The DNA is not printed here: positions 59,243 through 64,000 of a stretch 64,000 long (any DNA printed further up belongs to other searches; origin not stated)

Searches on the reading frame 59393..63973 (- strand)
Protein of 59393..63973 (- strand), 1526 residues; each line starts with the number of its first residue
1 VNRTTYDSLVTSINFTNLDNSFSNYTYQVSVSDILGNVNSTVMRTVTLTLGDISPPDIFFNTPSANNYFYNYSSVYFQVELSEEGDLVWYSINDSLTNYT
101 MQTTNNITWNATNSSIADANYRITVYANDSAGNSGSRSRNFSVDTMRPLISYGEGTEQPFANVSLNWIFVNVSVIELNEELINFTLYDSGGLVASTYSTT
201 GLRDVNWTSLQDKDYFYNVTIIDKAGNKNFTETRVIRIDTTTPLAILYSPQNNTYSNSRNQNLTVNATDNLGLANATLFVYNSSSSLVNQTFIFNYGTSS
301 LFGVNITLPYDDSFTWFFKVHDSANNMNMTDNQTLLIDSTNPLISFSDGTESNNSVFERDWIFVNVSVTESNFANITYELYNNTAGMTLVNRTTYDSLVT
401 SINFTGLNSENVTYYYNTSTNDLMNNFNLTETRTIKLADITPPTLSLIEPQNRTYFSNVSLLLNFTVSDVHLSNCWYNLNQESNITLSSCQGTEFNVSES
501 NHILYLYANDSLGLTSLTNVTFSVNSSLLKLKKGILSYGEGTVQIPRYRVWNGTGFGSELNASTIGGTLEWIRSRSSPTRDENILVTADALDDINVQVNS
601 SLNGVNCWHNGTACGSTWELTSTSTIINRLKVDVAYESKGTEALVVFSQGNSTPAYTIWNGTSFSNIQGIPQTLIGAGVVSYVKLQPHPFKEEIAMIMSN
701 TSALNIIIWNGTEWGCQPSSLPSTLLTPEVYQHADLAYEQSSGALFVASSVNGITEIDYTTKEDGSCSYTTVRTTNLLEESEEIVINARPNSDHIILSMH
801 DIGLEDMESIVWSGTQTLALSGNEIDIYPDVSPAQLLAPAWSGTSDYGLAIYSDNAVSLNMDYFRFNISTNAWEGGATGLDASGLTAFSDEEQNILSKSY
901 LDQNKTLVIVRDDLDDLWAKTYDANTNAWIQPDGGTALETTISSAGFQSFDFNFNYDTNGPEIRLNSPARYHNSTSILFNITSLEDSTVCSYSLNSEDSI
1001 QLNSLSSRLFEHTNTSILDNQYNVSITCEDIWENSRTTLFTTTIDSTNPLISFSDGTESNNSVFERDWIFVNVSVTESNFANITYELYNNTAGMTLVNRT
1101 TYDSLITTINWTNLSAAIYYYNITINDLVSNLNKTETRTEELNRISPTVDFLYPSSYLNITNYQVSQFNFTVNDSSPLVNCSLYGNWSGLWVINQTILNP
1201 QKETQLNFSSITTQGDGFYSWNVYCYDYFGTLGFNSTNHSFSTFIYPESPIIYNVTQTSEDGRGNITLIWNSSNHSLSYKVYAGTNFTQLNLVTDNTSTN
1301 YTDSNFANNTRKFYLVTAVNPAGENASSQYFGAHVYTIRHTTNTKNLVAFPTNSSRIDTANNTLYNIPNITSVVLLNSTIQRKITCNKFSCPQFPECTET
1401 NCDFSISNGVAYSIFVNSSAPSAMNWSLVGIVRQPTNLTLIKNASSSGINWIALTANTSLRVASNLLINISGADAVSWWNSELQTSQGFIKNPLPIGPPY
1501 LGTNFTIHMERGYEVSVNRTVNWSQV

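Call 8: search_protein_families(library=pfam, proteins=[window:59393-63973:-], max_evalue=0.01)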
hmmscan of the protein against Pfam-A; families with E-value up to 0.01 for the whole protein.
window:59393-63973:- (1526 aa): 2 families
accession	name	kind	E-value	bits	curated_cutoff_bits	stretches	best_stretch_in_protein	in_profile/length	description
PF19077.6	Big_13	-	1.6e-08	35.4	27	1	90-145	45-102/102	Bacterial Ig-like domain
PF12245.14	Big_3_2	-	9.3e-06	26.3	23.3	0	259-339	33-122/122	Bacterial Ig-like domain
